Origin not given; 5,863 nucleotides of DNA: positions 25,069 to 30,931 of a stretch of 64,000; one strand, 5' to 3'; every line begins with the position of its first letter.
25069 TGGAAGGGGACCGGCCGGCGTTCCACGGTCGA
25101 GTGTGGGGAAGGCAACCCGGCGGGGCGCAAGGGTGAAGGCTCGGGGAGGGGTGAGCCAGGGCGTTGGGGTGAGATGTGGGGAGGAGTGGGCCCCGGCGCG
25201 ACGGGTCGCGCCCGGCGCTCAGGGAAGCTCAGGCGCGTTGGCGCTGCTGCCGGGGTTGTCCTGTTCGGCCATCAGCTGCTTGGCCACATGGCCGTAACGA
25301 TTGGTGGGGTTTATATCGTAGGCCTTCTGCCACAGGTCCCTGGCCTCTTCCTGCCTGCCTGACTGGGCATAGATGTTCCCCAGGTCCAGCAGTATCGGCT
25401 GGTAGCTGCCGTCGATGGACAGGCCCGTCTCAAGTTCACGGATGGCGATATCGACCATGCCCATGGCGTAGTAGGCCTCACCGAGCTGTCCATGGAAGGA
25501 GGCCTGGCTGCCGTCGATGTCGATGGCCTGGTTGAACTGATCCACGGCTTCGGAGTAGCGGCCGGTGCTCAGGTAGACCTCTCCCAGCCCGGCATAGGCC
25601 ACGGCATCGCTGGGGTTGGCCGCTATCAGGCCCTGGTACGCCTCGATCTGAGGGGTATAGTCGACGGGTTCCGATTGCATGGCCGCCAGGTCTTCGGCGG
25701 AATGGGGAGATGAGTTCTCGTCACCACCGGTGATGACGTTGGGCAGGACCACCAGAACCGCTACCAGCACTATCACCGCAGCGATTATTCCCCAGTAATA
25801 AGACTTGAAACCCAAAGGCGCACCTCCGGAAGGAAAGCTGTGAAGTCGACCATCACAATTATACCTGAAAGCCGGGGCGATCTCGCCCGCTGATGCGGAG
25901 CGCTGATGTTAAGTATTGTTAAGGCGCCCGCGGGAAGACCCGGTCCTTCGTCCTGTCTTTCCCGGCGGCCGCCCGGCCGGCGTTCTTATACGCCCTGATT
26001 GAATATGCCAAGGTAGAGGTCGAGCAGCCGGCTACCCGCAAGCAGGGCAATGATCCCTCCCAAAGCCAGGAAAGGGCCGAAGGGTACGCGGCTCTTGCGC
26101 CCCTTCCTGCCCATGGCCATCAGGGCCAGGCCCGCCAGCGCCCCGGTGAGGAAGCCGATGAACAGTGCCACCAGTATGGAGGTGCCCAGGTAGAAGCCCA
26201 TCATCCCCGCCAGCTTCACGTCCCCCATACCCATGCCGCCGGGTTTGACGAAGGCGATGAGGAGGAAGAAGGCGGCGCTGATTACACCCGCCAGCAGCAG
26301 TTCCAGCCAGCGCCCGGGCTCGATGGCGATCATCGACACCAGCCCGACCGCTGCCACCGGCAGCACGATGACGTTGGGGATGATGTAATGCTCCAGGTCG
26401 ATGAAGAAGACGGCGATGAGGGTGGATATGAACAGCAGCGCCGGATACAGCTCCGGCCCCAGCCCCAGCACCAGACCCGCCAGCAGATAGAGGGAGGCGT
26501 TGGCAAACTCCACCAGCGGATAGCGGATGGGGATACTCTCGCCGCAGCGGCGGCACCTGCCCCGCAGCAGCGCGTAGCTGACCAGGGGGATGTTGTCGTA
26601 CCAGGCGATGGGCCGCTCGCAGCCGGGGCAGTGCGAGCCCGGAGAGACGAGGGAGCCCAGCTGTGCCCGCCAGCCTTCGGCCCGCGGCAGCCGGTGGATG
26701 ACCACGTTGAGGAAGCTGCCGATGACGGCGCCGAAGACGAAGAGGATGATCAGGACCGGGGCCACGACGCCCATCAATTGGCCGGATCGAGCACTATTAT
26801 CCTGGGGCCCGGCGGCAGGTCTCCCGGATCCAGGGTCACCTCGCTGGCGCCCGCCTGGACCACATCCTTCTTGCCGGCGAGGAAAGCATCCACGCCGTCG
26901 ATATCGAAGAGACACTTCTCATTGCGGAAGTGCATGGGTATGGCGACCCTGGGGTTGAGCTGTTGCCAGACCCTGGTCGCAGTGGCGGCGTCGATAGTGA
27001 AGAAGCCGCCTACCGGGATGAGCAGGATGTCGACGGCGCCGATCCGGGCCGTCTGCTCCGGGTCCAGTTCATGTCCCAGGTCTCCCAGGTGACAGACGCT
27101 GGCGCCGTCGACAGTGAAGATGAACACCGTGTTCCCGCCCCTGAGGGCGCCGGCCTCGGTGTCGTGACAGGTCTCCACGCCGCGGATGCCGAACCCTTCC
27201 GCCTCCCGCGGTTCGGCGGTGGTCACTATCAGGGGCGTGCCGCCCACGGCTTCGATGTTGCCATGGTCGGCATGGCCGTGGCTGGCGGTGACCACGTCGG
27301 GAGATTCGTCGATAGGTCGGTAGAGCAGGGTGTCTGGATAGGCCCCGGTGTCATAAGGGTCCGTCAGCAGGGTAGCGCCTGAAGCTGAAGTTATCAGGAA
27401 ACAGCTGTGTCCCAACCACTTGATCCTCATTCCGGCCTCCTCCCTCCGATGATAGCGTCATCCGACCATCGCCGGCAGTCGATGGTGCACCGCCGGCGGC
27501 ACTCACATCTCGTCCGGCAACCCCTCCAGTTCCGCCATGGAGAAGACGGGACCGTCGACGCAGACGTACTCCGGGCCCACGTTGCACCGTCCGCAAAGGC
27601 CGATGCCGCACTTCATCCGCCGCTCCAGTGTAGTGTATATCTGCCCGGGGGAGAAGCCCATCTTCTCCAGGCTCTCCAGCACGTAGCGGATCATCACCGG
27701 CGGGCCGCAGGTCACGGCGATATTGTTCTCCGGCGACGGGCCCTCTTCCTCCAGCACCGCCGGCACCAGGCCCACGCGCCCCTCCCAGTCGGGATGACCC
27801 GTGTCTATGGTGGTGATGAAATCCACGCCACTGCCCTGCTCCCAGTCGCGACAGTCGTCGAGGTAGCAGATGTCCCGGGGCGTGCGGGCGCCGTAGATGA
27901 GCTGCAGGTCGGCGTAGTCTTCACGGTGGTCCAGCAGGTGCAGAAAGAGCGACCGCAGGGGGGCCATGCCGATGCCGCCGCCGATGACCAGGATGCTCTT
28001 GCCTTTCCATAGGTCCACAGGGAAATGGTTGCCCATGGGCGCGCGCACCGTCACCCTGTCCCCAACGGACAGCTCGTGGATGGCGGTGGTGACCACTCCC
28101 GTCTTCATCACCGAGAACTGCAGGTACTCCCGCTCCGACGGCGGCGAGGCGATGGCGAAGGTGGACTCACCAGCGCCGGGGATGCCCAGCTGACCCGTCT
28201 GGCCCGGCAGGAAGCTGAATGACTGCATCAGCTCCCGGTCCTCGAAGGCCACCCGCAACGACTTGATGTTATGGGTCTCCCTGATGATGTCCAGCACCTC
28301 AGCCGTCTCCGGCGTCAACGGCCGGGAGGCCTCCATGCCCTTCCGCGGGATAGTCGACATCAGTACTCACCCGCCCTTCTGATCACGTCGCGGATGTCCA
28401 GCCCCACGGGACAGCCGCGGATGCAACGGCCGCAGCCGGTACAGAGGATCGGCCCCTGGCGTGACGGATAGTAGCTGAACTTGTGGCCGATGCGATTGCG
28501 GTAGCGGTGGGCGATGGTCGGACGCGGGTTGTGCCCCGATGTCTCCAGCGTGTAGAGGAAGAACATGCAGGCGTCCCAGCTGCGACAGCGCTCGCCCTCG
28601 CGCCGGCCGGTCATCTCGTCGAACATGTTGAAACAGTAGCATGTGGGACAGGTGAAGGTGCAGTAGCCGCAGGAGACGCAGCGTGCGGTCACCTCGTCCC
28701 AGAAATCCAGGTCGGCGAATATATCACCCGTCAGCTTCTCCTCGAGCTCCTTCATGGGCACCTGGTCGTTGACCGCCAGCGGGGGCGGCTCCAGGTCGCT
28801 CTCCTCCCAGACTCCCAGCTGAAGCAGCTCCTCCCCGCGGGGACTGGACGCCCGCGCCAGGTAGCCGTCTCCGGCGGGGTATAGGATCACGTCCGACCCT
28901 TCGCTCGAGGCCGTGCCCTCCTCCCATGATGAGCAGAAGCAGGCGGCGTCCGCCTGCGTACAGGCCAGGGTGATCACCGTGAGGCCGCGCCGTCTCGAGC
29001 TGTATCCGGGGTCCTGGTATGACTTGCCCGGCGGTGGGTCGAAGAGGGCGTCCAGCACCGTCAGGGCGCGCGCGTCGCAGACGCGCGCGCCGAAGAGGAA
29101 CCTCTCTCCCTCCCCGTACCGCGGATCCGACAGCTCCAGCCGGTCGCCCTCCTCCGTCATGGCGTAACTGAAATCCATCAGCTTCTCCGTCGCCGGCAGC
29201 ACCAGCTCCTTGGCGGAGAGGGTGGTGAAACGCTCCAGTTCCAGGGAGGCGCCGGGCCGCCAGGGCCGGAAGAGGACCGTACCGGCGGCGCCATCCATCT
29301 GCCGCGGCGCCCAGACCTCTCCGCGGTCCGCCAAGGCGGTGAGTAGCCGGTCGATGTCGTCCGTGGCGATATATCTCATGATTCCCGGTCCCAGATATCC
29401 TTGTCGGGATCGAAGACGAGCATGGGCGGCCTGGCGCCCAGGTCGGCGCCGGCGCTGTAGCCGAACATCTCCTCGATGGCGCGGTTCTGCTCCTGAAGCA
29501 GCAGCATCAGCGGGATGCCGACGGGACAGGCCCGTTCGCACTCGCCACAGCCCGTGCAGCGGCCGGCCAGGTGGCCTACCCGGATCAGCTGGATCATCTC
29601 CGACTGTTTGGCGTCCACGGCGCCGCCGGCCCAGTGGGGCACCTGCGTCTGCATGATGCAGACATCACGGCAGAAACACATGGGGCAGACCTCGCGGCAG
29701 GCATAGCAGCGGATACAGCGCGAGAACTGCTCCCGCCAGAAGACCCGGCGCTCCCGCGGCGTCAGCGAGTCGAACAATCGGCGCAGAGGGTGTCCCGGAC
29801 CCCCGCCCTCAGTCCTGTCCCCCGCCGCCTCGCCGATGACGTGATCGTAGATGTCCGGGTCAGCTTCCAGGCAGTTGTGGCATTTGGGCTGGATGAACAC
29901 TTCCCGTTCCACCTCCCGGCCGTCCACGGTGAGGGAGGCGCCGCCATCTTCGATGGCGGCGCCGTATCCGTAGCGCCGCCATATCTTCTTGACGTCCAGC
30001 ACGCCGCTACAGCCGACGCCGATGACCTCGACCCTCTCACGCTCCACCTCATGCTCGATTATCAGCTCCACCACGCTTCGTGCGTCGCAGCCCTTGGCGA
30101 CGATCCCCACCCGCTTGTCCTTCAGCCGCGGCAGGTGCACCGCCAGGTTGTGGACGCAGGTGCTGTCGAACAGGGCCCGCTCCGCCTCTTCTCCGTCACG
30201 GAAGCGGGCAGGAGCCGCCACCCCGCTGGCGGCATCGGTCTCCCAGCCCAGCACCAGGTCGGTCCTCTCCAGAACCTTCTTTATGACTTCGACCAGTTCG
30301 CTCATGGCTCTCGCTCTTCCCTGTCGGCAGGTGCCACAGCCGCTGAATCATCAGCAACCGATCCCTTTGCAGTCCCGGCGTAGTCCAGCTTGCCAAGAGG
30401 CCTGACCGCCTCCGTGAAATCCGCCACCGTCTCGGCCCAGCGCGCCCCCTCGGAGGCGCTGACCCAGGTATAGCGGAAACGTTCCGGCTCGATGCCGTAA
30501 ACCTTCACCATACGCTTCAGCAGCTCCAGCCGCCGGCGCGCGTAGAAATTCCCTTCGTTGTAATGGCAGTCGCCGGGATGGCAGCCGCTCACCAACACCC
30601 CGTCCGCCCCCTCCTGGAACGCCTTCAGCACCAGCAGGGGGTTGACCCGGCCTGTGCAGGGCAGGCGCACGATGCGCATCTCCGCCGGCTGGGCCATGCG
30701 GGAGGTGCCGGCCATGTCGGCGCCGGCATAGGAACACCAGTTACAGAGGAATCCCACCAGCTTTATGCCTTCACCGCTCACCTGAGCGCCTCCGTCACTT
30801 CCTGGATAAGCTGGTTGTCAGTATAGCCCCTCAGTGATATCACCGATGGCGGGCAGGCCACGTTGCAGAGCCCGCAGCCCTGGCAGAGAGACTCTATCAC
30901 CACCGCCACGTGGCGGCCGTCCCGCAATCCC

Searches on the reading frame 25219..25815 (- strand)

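Call 21: search_protein_families(library=pfam, proteins=[window:25219-25815:-], max_evalue=0.00001)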
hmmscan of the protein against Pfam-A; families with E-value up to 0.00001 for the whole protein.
window:25219-25815:- (198 aa): 14 families
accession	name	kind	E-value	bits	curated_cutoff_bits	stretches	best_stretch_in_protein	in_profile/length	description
PF07719.23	TPR_2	-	9.6e-20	69.5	27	1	142-172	4-34/34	Tetratricopeptide repeat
PF13414.12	TPR_11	-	1.2e-18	66.9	26.8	1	78-119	1-42/42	TPR repeat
PF00515.34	TPR_1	-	2.5e-17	62.3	27.8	1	71-101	1-31/34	Tetratricopeptide repeat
PF14559.12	TPR_19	-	8e-16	58.6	25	0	58-104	12-58/68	Tetratricopeptide repeat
PF13181.12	TPR_8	-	7.3e-15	54.2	25.7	0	73-102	3-32/34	Tetratricopeptide repeat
PF13424.12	TPR_12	-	2.6e-14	53.6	30.1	1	66-101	40-75/77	Tetratricopeptide repeat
PF13432.12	TPR_16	-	6.1e-14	52.6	32.7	1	58-103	18-63/65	Tetratricopeptide repeat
PF13428.12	TPR_14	-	1.8e-13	50.1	23.5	0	142-174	4-36/44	Tetratricopeptide repeat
PF13431.12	TPR_17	-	3.7e-13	49.1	24.4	0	60-91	2-33/34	Tetratricopeptide repeat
PF13374.12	TPR_10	-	6.4e-08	32.8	27.5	0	142-168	5-31/42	Tetratricopeptide repeat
PF13174.12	TPR_6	-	3.3e-07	31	26.3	0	142-170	3-31/33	Tetratricopeptide repeat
PF07721.20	TPR_4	-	5.5e-07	30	27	0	142-163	4-25/26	Tetratricopeptide repeat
PF13176.12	TPR_7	-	7.3e-07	29.2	27.9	0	73-98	1-26/36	Tetratricopeptide repeat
PF13371.12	TPR_9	-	5.7e-06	26.7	35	0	53-103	11-61/73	Tetratricopeptide repeat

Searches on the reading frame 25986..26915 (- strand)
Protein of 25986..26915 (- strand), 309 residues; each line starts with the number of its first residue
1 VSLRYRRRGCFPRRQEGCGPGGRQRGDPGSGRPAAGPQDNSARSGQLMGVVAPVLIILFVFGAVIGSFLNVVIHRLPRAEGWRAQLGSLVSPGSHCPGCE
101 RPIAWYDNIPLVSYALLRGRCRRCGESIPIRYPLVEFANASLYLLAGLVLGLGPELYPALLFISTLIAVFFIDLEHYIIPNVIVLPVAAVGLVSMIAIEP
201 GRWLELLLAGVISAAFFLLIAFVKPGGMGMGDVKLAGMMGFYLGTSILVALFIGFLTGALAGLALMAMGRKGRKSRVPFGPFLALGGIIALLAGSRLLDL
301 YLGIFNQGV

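Call 21: search_protein_families(library=pfam, proteins=[window:25986-26915:-], max_evalue=0.00001)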
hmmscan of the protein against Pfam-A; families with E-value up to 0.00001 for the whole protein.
window:25986-26915:- (309 aa): 2 families
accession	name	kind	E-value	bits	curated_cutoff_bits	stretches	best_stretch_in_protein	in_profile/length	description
PF06750.18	A24_N_bact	-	6.6e-33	113.1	23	1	60-146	1-80/84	Bacterial Peptidase A24 N-terminal domain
PF01478.23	Peptidase_A24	-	1.8e-15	57.7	26.5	1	160-262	1-103/104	Type IV leader peptidase family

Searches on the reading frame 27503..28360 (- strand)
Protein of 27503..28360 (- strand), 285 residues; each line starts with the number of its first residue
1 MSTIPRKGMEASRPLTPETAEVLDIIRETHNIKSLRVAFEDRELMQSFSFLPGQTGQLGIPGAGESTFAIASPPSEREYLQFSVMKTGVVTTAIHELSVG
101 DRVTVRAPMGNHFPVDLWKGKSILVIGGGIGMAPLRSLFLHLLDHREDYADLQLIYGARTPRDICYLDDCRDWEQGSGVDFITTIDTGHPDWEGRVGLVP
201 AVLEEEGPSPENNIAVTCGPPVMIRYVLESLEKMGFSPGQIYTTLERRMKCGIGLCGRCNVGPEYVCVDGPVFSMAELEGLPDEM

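Call 21: search_protein_families(library=pfam, proteins=[window:27503-28360:-], max_evalue=0.00001)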
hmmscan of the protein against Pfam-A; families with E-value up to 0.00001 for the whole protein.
window:27503-28360:- (285 aa): 2 families
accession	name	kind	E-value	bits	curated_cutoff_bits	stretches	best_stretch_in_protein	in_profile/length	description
PF00175.26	NAD_binding_1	-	2.4e-14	54.3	22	1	126-227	2-107/109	Oxidoreductase NAD-binding domain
PF10418.14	DHODB_Fe-S_bind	-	1.1e-10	41.4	23.9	1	246-278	1-40/41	Iron-sulfur cluster binding domain of dihydroorotate dehydrogenase B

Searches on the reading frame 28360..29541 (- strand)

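Call 21: search_protein_families(library=pfam, proteins=[window:28360-29541:-], max_evalue=0.00001)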
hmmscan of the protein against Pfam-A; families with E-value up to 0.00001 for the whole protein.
window:28360-29541:- (393 aa): 2 families
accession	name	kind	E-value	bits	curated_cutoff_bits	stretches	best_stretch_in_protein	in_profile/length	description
PF17179.9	Fer4_22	-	2.3e-30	105.7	27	1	287-380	1-94/95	4Fe-4S dicluster domain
PF13183.11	Fer4_8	-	1.9e-06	28.8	27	0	286-381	3-68/68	4Fe-4S dicluster domain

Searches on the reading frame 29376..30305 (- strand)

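Call 21: search_protein_families(library=pfam, proteins=[window:29376-30305:-], max_evalue=0.00001)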
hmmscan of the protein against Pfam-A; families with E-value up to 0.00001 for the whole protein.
window:29376-30305:- (309 aa): 6 families
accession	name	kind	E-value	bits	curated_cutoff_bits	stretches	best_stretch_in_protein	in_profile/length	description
PF13187.11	Fer4_9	-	3.1e-09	37.1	27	1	196-263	1-50/52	4Fe-4S dicluster domain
PF13183.11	Fer4_8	-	1.2e-08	35.8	27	1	194-264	2-68/68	4Fe-4S dicluster domain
PF12838.12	Fer4_7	-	6.9e-07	30.1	27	0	196-264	1-52/52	4Fe-4S dicluster domain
PF00037.32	Fer4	-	1.1e-06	28.6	21.1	0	248-264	6-22/24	4Fe-4S binding domain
PF13237.11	Fer4_10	-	3.5e-06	27.3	25.5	0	192-261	4-53/53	4Fe-4S dicluster domain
PF12797.12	Fer4_2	-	3.6e-06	27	24.5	0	195-208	8-21/22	4Fe-4S binding domain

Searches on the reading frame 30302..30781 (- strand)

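Call 21: search_protein_families(library=pfam, proteins=[window:30302-30781:-], max_evalue=0.00001)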
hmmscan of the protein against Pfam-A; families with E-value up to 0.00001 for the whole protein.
window:30302-30781:- (159 aa): 1 family
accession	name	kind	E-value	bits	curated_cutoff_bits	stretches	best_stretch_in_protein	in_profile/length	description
PF02662.21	FlpD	-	2.1e-52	176.8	22.3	1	9-130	2-123/123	Methyl-viologen-reducing hydrogenase, delta subunit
